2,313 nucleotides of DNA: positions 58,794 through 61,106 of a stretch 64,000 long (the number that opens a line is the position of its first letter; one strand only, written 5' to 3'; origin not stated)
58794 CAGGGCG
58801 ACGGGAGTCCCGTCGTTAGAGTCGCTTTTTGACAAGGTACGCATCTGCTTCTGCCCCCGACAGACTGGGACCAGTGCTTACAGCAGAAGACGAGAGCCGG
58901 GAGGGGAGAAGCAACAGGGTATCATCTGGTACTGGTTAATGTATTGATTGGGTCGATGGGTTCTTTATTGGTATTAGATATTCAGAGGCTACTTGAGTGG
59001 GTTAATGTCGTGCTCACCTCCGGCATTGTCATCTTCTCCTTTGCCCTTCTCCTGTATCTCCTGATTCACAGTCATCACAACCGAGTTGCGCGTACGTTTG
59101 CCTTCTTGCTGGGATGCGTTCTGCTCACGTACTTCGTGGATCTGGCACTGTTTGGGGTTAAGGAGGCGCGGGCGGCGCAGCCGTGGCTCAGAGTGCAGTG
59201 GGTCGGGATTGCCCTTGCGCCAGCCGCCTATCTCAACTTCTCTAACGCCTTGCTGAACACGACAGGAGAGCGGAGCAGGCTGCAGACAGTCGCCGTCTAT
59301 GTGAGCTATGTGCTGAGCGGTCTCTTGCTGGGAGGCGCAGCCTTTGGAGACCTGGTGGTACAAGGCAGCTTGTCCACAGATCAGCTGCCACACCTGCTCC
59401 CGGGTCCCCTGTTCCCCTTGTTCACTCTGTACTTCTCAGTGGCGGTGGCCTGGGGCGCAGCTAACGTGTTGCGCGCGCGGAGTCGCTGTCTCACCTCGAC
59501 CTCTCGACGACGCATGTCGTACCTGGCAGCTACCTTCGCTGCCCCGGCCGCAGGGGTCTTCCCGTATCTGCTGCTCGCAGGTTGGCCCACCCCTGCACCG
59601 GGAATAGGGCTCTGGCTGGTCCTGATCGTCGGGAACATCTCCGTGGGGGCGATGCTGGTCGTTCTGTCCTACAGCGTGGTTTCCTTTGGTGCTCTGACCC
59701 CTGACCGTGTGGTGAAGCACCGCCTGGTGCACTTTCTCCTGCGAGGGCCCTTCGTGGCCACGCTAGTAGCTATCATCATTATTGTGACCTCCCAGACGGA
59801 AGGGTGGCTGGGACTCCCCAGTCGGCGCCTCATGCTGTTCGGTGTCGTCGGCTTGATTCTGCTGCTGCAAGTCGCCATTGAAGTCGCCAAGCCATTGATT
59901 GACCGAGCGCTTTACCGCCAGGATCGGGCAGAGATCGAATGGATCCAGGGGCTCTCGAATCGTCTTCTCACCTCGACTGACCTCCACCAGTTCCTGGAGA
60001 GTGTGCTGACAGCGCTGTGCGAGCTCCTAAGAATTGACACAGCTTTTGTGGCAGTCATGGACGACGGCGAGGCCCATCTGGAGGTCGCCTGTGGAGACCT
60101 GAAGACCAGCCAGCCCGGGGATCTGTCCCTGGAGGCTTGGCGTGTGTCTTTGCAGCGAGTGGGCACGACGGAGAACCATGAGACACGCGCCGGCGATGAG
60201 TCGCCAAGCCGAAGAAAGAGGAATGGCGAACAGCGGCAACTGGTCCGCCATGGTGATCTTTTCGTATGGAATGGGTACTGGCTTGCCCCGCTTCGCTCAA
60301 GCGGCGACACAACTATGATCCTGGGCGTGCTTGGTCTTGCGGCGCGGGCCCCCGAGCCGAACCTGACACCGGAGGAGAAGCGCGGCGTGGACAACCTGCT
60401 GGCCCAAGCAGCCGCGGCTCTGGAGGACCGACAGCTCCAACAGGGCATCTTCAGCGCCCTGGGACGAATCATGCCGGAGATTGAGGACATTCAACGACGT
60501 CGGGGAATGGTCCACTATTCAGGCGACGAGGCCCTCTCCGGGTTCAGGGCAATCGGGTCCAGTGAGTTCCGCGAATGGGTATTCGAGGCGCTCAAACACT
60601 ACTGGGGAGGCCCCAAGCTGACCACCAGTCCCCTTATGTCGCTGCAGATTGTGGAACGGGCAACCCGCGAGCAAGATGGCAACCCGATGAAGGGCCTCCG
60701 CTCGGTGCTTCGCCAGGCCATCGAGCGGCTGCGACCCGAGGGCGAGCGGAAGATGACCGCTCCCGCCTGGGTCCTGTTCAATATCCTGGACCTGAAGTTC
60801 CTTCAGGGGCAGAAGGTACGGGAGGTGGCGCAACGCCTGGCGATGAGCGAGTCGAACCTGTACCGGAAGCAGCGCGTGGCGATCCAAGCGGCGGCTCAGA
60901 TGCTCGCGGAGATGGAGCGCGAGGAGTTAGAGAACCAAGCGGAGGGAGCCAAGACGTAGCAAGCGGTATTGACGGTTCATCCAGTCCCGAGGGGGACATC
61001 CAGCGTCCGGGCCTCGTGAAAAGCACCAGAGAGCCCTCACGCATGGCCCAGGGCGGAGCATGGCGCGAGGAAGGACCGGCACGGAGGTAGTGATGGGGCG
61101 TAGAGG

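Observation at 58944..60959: Unusual one-component membrane regulator: 7-8 TM sensor + GAF-like domain + sigma-70 region-4-type HTH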

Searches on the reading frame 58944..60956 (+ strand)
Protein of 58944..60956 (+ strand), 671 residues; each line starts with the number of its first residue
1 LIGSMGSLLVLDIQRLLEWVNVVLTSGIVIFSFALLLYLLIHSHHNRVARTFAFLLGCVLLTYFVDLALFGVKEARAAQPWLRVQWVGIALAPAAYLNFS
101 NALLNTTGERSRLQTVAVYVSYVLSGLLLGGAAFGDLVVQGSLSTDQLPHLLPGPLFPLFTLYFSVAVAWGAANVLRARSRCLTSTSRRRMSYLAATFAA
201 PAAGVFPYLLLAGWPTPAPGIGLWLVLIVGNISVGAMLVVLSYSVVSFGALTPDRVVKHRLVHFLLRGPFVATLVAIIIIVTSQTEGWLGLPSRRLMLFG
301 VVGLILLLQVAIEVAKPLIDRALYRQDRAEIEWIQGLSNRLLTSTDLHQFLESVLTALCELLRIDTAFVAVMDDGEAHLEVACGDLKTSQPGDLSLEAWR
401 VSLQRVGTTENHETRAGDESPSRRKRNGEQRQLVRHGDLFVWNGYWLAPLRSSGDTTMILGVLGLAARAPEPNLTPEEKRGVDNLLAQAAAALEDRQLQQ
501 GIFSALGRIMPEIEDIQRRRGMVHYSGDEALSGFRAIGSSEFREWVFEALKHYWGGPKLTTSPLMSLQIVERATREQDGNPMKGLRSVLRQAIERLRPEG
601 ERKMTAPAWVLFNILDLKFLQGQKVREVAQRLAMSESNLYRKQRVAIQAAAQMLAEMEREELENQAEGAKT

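Call 3: search_protein_families(library=pfam, proteins=[window:58944-60956:+], max_evalue=1)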
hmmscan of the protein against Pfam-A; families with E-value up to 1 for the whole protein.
window:58944-60956:+ (671 aa): 4 families
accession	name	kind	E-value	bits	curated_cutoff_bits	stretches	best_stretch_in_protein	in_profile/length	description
PF16927.11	HisKA_7TM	-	2.6e-08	34.4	28.6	1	29-212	6-191/224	N-terminal 7TM region of histidine kinase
PF01590.32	GAF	-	0.009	17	22.4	1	346-493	1-133/133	GAF domain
PF13492.12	GAF_3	-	0.015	16.1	27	1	347-494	2-128/129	GAF domain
PF11849.14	DUF3369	-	0.022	15.4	27.2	1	338-378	28-69/168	Domain of unknown function (DUF3369)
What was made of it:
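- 59028..59579 (+): Pfam HisKA_7TM (PF16927) match, residues 29-212. Call 3: E=2.6e-8, 34.4 bits against a cut-off of 28.6.
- Checked: The N-terminal membrane domain matches Pfam HisKA_7TM: residues 29-212, E=2.6e-8, 34.4 bits against a cut-off of 28.6 (call 3).
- HisKA_7TM is above Pfam's gathering score (call 3).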

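Call 4: search_protein_families(library=ncbifam, proteins=[window:58944-60956:+], max_evalue=1)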
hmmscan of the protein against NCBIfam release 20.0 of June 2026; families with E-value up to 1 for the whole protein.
window:58944-60956:+ (671 aa): 1 family
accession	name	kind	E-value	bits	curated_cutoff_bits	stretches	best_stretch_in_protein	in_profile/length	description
TIGR02937.1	sigma70-ECF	superfamily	0.00047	19.8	42.9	1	569-650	91-161/165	sigma-70 family RNA polymerase sigma factor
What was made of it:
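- On Sigma-70-family sigma factor: The TIGR02937 match covers only model positions 91-161 of 165, that is region 4 (call 4).
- TIGR02937 gives E=4.7e-4 (call 4).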

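Call 5: find_homologous_proteins(query=window:58944-60956:+)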
Query window:58944-60956:+ (671 aa): 1110 proteins with E <= 0.001 among 8000 candidates; the best 120 are listed.
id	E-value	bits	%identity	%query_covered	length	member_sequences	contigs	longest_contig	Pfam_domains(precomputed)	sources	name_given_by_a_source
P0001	0.0e+0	1472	100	99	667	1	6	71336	PF16927.12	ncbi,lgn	-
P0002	0.0e+0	1240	85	98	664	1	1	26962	PF13185.13,PF16927.12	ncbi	-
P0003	0.0e+0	1211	83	99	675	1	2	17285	PF16927.12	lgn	-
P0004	0.0e+0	1186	80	99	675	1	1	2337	PF13185.13,PF16927.12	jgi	jgi:hypothetical protein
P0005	0.0e+0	1176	79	99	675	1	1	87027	PF13185.13,PF16927.12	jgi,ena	-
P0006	0.0e+0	1172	80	98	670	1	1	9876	PF16927.12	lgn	-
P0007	0.0e+0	1171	80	99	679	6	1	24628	PF13185.13,PF16927.12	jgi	-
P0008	0.0e+0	1169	79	99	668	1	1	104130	PF16927.12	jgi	-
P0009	0.0e+0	1166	78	99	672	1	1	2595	PF16927.12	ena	-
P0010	0.0e+0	1165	79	99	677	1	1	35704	PF16927.12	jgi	jgi:hypothetical protein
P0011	0.0e+0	1162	79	99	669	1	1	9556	PF13185.13,PF16927.12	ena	-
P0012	0.0e+0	1161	79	99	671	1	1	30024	PF16927.12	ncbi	-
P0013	0.0e+0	1159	79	99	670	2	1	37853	PF13185.13,PF16927.12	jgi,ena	-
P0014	0.0e+0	1158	79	99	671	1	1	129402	PF13185.13,PF16927.12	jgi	jgi:hypothetical protein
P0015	0.0e+0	1154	79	99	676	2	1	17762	PF13185.13,PF16927.12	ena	-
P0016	0.0e+0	1151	78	99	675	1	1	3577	PF16927.12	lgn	-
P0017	0.0e+0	1145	78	99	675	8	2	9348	PF16927.12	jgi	-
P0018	0.0e+0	1144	78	99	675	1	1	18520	PF16927.12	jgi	-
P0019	0.0e+0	1144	78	99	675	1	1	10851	PF16927.12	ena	-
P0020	0.0e+0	1143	78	99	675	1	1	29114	PF13185.13,PF16927.12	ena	-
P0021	0.0e+0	1143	78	99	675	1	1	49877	PF16927.12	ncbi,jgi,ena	-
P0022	0.0e+0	1141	78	100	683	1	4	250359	PF16927.12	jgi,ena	-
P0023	0.0e+0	1136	79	98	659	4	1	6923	PF13185.13,PF16927.12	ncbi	ncbi:MAG: histidine kinase N-terminal 7TM domain-containing protein [Anaerolineae bacterium]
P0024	0.0e+0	1136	78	99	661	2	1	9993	PF13185.13,PF16927.12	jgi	jgi:hypothetical protein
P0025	0.0e+0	1135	77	99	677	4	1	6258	PF13185.13,PF16927.12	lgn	-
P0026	0.0e+0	1132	76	99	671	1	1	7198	PF13185.13,PF16927.12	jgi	jgi:truncated hemoglobin YjbI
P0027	0.0e+0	1130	78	96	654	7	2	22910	PF13185.13,PF16927.12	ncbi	ncbi:MAG: histidine kinase N-terminal 7TM domain-containing protein [Anaerolineae bacterium]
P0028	0.0e+0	1127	78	98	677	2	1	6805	PF13185.13,PF16927.12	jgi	-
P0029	0.0e+0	1125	77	97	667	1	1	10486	PF16927.12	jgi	jgi:hypothetical protein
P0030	0.0e+0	1123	77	98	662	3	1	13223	PF13185.13,PF01590.33,PF16927.12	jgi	-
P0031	0.0e+0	1122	78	98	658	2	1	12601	PF13185.13,PF01590.33,PF16927.12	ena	-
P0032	0.0e+0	1121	78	98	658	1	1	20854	PF13185.13,PF16927.12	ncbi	-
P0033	0.0e+0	1121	77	97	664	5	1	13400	PF13185.13,PF01590.33,PF16927.12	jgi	jgi:hypothetical protein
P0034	0.0e+0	1121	78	98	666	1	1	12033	PF16927.12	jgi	-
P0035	0.0e+0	1119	76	97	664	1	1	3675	PF16927.12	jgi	jgi:hypothetical protein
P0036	0.0e+0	1118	78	98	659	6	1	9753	PF13185.13,PF16927.12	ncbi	ncbi:MAG: histidine kinase N-terminal 7TM domain-containing protein [Anaerolineae bacterium]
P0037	0.0e+0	1117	76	99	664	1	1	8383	PF13185.13,PF01590.33,PF16927.12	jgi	jgi:hypothetical protein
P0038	0.0e+0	1114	78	98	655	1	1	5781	PF13185.13,PF01590.33,PF16927.12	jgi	jgi:hypothetical protein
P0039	0.0e+0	1109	77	98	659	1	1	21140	PF13185.13,PF16927.12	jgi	jgi:hypothetical protein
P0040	0.0e+0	1107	76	99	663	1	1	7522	PF13185.13,PF16927.12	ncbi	-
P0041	0.0e+0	1106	76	98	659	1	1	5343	PF13185.13,PF16927.12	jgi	jgi:hypothetical protein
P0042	0.0e+0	1101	76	98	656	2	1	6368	PF13185.13,PF16927.12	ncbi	ncbi:MAG: histidine kinase N-terminal 7TM domain-containing protein [Anaerolineae bacterium]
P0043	0.0e+0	1099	76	99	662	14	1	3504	PF13185.13,PF01590.33,PF16927.12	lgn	-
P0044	0.0e+0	1089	75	99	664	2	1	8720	PF16927.12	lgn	-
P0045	0.0e+0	1088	76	99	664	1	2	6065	PF13185.13,PF16927.12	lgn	-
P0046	0.0e+0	1088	75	99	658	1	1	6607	PF13185.13,PF01590.33,PF16927.12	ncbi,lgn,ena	-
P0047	0.0e+0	1081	74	99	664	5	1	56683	PF13185.13,PF16927.12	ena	-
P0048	0.0e+0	1077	75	99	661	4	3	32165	PF16927.12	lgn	-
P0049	0.0e+0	1067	74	99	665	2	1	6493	PF13185.13,PF01590.33,PF16927.12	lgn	-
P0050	0.0e+0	1066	74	99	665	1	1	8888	PF13185.13,PF01590.33,PF16927.12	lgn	-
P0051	0.0e+0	1065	74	99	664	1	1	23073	PF13185.13,PF16927.12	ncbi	-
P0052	0.0e+0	1046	72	99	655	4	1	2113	PF13185.13,PF16927.12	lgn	-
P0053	0.0e+0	1046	72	99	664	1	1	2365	PF16927.12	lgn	-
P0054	0.0e+0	1043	70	99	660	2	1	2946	PF16927.12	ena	-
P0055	0.0e+0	1042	72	99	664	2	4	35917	PF16927.12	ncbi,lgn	-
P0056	0.0e+0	1013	70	99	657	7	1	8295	PF13185.13,PF16927.12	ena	-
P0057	5.8e-292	988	69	98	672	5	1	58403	PF13185.13,PF16927.12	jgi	jgi:hypothetical protein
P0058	1.7e-290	983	68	96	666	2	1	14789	PF16927.12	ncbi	ncbi:MAG: histidine kinase N-terminal 7TM domain-containing protein [Anaerolineae bacterium]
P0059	1.5e-289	980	69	96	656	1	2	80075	PF16927.12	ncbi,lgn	-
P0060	3.2e-289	979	68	99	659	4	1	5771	PF13185.13,PF01590.33,PF13492.13,PF16927.12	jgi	jgi:hypothetical protein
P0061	1.6e-288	976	68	98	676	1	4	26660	PF13185.13,PF16927.12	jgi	-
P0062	5.3e-288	975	67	98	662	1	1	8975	PF13185.13,PF16927.12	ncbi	-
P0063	2.0e-287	973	67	99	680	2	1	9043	PF13185.13,PF16927.12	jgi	jgi:GAF domain-containing protein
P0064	1.3e-286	970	68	99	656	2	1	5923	PF13185.13,PF13492.13,PF16927.12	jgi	jgi:hypothetical protein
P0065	2.3e-286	969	67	98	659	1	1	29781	PF13185.13,PF16927.12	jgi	-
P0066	1.3e-285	967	68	98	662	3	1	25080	PF13185.13,PF16927.12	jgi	-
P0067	6.9e-285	964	67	99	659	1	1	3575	PF13185.13,PF01590.33,PF13492.13,PF16927.12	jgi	-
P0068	1.6e-284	963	68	99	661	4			PF13185.13,PF13492.13,PF16927.12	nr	nr:hypothetical protein [Anaerolineae bacterium]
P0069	3.1e-284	962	68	99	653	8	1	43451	PF16927.12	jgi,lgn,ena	-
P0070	1.2e-283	960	67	99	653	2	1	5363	PF13185.13,PF01590.33,PF13492.13,PF16927.12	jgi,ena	-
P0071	1.4e-283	960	69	96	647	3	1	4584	PF13185.13,PF16927.12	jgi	-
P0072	2.7e-283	959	69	99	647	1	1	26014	PF13185.13,PF16927.12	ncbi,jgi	-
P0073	6.7e-283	958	67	99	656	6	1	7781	PF13185.13,PF13492.13,PF16927.12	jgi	jgi:hypothetical protein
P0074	9.6e-283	957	68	99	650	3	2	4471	PF13185.13,PF13492.13,PF16927.12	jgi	jgi:hypothetical protein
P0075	2.0e-282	956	68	99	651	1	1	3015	PF13185.13,PF13492.13,PF16927.12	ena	-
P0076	2.0e-281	953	68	99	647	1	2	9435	PF16927.12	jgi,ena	-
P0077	2.0e-281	953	68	99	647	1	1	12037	PF16927.12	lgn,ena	-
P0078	2.1e-281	953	66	98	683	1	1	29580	PF16927.12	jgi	jgi:GAF domain-containing protein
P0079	2.1e-281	953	69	96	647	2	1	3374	PF13185.13,PF16927.12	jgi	jgi:hypothetical protein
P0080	3.8e-281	952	69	99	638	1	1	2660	PF13185.13,PF16927.12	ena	-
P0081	4.8e-281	952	67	99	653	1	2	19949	PF13185.13,PF13492.13,PF16927.12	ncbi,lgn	-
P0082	3.8e-280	949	67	99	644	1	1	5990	PF13185.13,PF13492.13,PF16927.12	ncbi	-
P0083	1.0e-279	947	66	99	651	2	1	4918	PF13185.13,PF01590.33,PF13492.13,PF16927.12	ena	-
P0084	1.4e-279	947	67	99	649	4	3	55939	PF13185.13,PF16927.12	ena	-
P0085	2.7e-279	946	67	99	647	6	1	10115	PF16927.12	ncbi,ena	-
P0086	3.3e-279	946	67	99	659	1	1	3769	PF16927.12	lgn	-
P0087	4.1e-279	945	68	99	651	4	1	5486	PF13185.13,PF13492.13,PF16927.12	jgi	jgi:hypothetical protein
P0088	6.2e-279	945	69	97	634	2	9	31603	PF16927.12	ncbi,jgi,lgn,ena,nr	ncbi:MAG: hypothetical protein DRI79_03435 [Chloroflexi bacterium]|nr:MAG: hypothetical protein DRI8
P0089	1.3e-278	944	68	98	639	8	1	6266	PF13185.13,PF16927.12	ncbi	-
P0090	2.2e-278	943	67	99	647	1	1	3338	PF13185.13,PF16927.12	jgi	jgi:hypothetical protein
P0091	7.2e-278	941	67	98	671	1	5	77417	PF16927.12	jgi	-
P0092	8.8e-278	941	68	98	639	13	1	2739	PF13185.13,PF16927.12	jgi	-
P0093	1.2e-277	941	65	99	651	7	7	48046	PF13185.13,PF13492.13,PF16927.12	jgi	jgi:hypothetical protein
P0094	1.6e-277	940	68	99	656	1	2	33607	PF16927.12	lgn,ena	-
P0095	2.4e-277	940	66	99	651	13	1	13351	PF16927.12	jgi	jgi:hypothetical protein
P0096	2.5e-277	940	67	99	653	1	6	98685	PF16927.12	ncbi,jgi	-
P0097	2.6e-277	939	66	98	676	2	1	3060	PF13185.13,PF16927.12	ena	-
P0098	5.4e-277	938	68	98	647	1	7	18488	PF16927.12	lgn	-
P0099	5.7e-277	938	66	99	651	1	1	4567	PF13185.13,PF01590.33,PF13492.13,PF16927.12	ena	-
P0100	9.8e-277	938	65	99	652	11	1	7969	PF16927.12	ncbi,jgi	-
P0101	1.3e-276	937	67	96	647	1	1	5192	PF16927.12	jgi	jgi:hypothetical protein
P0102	2.6e-276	936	67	98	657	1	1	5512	PF16927.12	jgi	jgi:hypothetical protein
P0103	2.9e-276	936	68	98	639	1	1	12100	PF16927.12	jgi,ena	-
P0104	3.1e-276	936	66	98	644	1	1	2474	PF13185.13,PF13492.13,PF16927.12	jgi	jgi:hypothetical protein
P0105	3.7e-276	936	67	99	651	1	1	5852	PF13185.13,PF16927.12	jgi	-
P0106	4.9e-276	935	68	98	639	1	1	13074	PF16927.12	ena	-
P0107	5.4e-276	935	64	98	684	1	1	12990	PF16927.12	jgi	-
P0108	6.5e-276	935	67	98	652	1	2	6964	PF16927.12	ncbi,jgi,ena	-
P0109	6.6e-276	935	67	99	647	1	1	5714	PF16927.12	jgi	jgi:hypothetical protein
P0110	7.0e-276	935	68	98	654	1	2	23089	PF16927.12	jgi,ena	-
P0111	9.5e-276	934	65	99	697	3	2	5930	PF16927.12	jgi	-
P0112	1.9e-275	933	65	99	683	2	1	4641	PF13185.13,PF16927.12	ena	-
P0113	2.0e-275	933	68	98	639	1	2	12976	PF16927.12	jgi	-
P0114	2.3e-275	933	67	99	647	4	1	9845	PF13185.13,PF16927.12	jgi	-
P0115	1.1e-274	931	67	98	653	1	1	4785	PF16927.12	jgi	jgi:hypothetical protein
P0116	1.7e-274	930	66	99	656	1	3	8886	PF16927.12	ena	-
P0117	2.3e-274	930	66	96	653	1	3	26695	PF13185.13,PF16927.12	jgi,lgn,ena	-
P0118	2.3e-274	930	66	99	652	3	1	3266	PF16927.12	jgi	jgi:hypothetical protein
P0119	2.5e-274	930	63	99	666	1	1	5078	PF13185.13,PF16927.12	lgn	-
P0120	4.3e-274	929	66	99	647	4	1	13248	PF13185.13,PF16927.12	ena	-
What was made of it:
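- On GAF domain: PF13185, PF01590 and PF13492 are precomputed on many homologues (call 5).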

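Call 13: find_encoding_contigs(protein=P0001, flank=8000, max_places=4)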
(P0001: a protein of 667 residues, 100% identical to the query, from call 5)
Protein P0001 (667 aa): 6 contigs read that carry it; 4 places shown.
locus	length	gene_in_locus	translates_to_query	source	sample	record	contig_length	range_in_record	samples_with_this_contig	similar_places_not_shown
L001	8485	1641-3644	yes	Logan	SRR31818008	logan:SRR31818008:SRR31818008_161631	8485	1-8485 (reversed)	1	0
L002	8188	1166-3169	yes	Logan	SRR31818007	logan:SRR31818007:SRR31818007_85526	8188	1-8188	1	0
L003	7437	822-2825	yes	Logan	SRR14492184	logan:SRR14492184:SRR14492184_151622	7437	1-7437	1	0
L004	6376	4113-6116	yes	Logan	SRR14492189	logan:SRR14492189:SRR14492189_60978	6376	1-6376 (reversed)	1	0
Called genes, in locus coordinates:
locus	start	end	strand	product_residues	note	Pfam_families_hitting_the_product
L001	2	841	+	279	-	?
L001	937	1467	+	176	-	PF00583:Acetyltransf_1, PF13673:Acetyltransf_10 (weak), PF13508:Acetyltransf_7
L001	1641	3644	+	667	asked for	PF16927:HisKA_7TM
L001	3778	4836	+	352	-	PF00575:S1, PF23459:S1_RRP5 (weak), PF00575:S1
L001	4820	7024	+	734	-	PF13491:FtsK_4TM (weak), PF17854:FtsK_alpha, PF01580:FtsK_SpoIIIE, PF09397:FtsK_gamma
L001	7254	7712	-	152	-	PF07784:DUF1622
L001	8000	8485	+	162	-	?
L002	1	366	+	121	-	?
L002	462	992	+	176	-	PF00583:Acetyltransf_1, PF13673:Acetyltransf_10 (weak), PF13508:Acetyltransf_7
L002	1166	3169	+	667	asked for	PF16927:HisKA_7TM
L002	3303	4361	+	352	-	PF00575:S1, PF23459:S1_RRP5 (weak), PF00575:S1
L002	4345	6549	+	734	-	PF13491:FtsK_4TM (weak), PF17854:FtsK_alpha, PF01580:FtsK_SpoIIIE, PF09397:FtsK_gamma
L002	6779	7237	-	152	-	PF07784:DUF1622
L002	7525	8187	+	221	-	?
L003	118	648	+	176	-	PF00583:Acetyltransf_1, PF13673:Acetyltransf_10 (weak), PF13508:Acetyltransf_7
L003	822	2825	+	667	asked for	PF16927:HisKA_7TM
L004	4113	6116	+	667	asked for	PF16927:HisKA_7TM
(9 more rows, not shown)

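Call 14: find_encoding_contigs(protein=P0096, flank=8000, max_places=3)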
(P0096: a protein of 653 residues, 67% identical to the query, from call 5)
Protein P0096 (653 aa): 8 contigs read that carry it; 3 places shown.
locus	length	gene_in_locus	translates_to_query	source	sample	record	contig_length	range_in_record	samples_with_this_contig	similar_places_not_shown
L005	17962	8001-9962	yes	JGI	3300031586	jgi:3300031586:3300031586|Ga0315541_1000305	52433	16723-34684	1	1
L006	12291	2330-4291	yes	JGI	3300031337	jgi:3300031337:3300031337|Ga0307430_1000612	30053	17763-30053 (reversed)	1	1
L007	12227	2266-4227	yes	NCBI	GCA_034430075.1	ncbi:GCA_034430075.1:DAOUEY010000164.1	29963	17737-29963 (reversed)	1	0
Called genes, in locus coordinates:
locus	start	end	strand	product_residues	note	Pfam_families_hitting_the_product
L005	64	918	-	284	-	-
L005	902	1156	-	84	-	-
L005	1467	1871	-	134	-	-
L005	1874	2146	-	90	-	PF04365:BrnT_toxin (weak)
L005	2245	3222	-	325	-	PF01073:3Beta_HSD (weak), PF01370:Epimerase, PF02719:Polysacc_synt_2, PF04321:RmlD_sub_bind, PF16363:GDP_Man_Dehyd, PF07993:NAD_binding_4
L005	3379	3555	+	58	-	PF00561:Abhydrolase_1 (weak), PF12146:Hydrolase_4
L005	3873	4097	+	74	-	PF15919:HicB_lk_antitox, PF15970:HicB-like_2 (weak), PF21748:UPF0150 (weak)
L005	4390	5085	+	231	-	PF00730:HhH-GPD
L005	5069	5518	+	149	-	-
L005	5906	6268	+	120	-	PF02021:UPF0102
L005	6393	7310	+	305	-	PF01715:IPPT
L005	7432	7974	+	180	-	PF13302:Acetyltransf_3 (weak), PF00583:Acetyltransf_1, PF13508:Acetyltransf_7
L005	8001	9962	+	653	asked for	PF16927:HisKA_7TM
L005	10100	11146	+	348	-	PF00575:S1, PF23459:S1_RRP5 (weak)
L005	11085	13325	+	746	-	PF13491:FtsK_4TM (weak), PF17854:FtsK_alpha, PF01580:FtsK_SpoIIIE, PF09397:FtsK_gamma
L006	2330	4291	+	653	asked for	PF16927:HisKA_7TM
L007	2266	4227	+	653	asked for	PF16927:HisKA_7TM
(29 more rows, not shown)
